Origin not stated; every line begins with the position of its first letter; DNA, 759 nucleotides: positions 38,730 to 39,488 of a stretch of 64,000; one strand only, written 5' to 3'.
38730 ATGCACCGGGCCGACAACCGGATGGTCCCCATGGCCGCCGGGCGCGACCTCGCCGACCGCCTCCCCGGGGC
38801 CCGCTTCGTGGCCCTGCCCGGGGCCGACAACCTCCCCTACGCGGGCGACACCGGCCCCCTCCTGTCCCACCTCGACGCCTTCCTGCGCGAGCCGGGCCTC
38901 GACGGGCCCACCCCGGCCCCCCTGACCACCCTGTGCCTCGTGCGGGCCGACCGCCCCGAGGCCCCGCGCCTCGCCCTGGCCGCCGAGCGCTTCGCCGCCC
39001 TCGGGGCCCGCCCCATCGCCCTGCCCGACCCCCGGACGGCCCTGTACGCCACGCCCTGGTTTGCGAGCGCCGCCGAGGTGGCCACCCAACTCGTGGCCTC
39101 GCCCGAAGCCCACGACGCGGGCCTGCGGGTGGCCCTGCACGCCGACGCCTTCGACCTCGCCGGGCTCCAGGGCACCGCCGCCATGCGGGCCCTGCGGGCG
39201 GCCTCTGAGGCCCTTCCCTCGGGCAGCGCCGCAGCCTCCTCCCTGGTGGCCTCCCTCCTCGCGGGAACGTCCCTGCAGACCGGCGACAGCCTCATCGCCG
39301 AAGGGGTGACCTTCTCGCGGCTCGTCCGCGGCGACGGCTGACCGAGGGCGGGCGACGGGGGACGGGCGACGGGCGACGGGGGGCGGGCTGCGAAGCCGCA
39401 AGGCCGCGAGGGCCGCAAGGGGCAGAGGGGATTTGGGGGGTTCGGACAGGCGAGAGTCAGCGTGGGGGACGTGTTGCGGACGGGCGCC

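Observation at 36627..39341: Globin-coupled Ser/Thr kinase with an appended alpha/beta hydrolase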

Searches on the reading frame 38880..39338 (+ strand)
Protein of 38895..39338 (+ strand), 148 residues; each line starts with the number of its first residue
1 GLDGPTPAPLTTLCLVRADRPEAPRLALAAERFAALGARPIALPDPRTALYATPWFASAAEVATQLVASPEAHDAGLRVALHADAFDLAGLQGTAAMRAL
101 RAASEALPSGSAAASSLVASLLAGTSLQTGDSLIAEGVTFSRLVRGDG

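Call 20: search_protein_families(library=pfam, proteins=[window:38895-39338:+], max_evalue=10)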
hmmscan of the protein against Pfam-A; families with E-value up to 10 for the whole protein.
seq(148 aa): 0 families

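Call 48: search_solved_structures(query=A2, max_evalue=10, show_alignments=3)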
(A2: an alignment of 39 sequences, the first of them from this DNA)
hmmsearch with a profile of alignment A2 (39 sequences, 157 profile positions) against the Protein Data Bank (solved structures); distinct sequences matched with E-value up to 10: 12.
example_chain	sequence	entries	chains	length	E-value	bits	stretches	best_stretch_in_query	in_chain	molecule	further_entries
1ybt_A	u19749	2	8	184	2e-22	83.2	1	27-144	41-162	hydrolase, alpha/beta hydrolase fold family | lipJ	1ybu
4wp3_A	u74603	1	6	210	1.6e-13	54.4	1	32-152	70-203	Ma1120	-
4wp9_A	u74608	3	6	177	2.3e-13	53.8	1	32-152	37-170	Ma1120 | Cyclase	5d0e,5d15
4wp8_A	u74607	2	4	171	2.5e-13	53.7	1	32-151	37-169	Ma1120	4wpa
5d0g_A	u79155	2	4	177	1.5e-12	51.2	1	32-152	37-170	Cyclase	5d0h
3mr7_A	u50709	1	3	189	9.6e-10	42.1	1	30-134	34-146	Adenylate/guanylate cyclase/hydrolase, alpha/beta fold family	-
1fx4_A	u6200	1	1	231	0.0024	21.3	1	82-102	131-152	RECEPTOR-TYPE ADENYLATE CYCLASE GRESAG 4.3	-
1fx2_A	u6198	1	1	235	0.013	18.8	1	82-101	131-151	RECEPTOR-TYPE ADENYLATE CYCLASE GRESAG 4.1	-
9z38_A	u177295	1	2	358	0.044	17.2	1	88-140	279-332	3-oxoacyl-[acyl-carrier-protein] synthase-3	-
1uso_A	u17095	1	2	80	0.2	15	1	57-113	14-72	HEPATOCYTE NUCLEAR FACTOR 1-ALPHA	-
1usm_A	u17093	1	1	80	0.27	14.6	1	58-113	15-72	HEPATOCYTE NUCLEAR FACTOR 1-ALPHA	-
3noy_A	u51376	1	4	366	0.4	14.1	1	71-115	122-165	4-hydroxy-3-methylbut-2-en-1-yl diphosphate synthase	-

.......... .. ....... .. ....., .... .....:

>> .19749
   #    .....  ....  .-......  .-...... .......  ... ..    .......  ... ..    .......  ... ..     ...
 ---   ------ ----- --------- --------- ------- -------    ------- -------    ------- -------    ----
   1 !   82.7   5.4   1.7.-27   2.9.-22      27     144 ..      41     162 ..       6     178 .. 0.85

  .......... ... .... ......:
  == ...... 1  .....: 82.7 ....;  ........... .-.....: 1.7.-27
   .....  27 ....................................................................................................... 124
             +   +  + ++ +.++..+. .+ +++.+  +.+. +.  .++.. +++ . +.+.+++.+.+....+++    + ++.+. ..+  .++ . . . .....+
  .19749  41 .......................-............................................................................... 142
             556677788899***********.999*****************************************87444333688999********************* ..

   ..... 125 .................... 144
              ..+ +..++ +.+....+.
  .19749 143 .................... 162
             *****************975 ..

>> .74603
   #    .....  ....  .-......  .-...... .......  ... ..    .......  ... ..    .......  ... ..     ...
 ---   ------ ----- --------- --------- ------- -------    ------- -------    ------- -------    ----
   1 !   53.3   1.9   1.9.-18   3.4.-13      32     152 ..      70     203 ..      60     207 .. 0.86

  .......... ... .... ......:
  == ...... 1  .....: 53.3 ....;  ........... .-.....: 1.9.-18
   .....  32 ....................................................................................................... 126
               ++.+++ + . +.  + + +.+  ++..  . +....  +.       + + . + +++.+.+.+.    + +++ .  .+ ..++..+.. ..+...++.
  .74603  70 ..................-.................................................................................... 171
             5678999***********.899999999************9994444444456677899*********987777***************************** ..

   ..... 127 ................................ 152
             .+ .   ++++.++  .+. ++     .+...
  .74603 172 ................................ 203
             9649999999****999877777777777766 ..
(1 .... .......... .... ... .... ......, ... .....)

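Call 55: predict_structure(alignment_id=A2)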
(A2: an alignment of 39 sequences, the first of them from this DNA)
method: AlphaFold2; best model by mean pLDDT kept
length: 153 residues; sequences in the alignment: 39
mean_pLDDT: 95.0   pTM: 0.89
mean pLDDT of the five models: 95.0, 94.8, 94.4, 94.2, 93.9
residues with pLDDT >= 90: 138; 70-90: 7; 50-70: 8; < 50: 0
segments of 3 or more residues with pLDDT < 50: none
pLDDT, mean of each block of 10 residues (from residue 1): 69 95 95 97 97 98 98 96 98 95 98 98 98 98 98 82
secondary structure, 60 per line:
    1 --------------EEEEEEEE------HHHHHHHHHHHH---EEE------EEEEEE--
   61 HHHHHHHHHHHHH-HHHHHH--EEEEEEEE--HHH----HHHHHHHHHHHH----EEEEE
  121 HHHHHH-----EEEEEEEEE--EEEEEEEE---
elements in order: E15-22 H29-40 E44-46 E53-58 H61-73 H75-80 E83-90 H100-111 E116-120 H121-126 E132-140 E143-150

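Call 60: fold_search(model_id=the predicted structure, library=pdb)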
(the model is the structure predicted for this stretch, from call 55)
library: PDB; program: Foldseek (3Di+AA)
matches with E <= 10: 1004; with E <= 0.001: 49
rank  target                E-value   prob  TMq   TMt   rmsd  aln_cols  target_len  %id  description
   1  1ybu_B                2.2e-06  1.00  0.74  0.70   3.3       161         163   12  Mycobacterium tuberculosis adenylyl cyclase Rv1900c CHD, in complex with a substrate analog. (released 2005-02-15)
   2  1ybt_A                3.9e-06  1.00  0.69  0.64   5.0       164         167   15  MYCOBACTERIUM TUBERCULOSIS ADENYLYL CYCLASE, RV1900C CHD (released 2005-02-15)
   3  1ybt_B                5.1e-06  1.00  0.71  0.64   4.3       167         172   14  MYCOBACTERIUM TUBERCULOSIS ADENYLYL CYCLASE, RV1900C CHD (released 2005-02-15)
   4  5d0h_B                5.1e-06  1.00  0.69  0.66   4.0       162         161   12  Crystal Structure of triple mutant (KDA to EGY) of an adenylyl cyclase Ma1120 from Mycobacterium avium in complex with (released 2016-08-10)
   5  1ybu_A                6.1e-06  1.00  0.71  0.66   5.1       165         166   14  Mycobacterium tuberculosis adenylyl cyclase Rv1900c CHD, in complex with a substrate analog. (released 2005-02-15)
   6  4wp9_A                7.4e-06  1.00  0.64  0.60   4.2       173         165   11  Crystal structure of Adenylyl cyclase MA1120 from Mycobacterium Avium bound to 2'5'-DD-3'-ATP, Calcium and Magnesium i (released 2015-09-02)
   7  5d0e_B                9.6e-06  1.00  0.72  0.67   4.1       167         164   10  Crystal Structure of an adenylyl cyclase Ma1120-Cat in complex with GTP and calcium from Mycobacterium avium (released 2016-08-10)
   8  4p2f                  1.5e-05  1.00  0.61  0.50   5.0       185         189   12  Monomeric form of a single mutant (F363R) of Mycobacterial Adenylyl cyclase Rv1625c (released 2014-09-17)
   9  5d0g_A                1.7e-05  1.00  0.67  0.64   4.5       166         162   12  Crystal structure of triple mutant (KDA to EGY) of adenylyl cyclase Ma1120 from Mycobacterium avium in complex with GT (released 2016-08-10)
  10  1y10_C                2.0e-05  1.00  0.62  0.29   6.9       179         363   16  Mycobacterial adenylyl cyclase Rv1264, holoenzyme, inhibited state (released 2005-05-24)
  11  5d0e_A                2.6e-05  1.00  0.71  0.67   3.9       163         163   10  Crystal Structure of an adenylyl cyclase Ma1120-Cat in complex with GTP and calcium from Mycobacterium avium (released 2016-08-10)
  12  4wpa_B                2.6e-05  1.00  0.66  0.64   4.1       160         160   11  Crystal structure of Adenylyl cyclase Ma1120 from Mycobacterium Avium bound to Pyrophosphate and Calcium (released 2015-09-02)
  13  4wpa_A                2.8e-05  1.00  0.68  0.66   4.2       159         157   11  Crystal structure of Adenylyl cyclase Ma1120 from Mycobacterium Avium bound to Pyrophosphate and Calcium (released 2015-09-02)
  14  4wp3_B                3.0e-05  1.00  0.67  0.58   4.3       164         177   11  Crystal Structure of Adenylyl cyclase from Mycobacterium avium Ma1120 wild type (released 2015-09-02)
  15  4wp9_B                3.2e-05  1.00  0.64  0.62   4.3       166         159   11  Crystal structure of Adenylyl cyclase MA1120 from Mycobacterium Avium bound to 2'5'-DD-3'-ATP, Calcium and Magnesium i (released 2015-09-02)
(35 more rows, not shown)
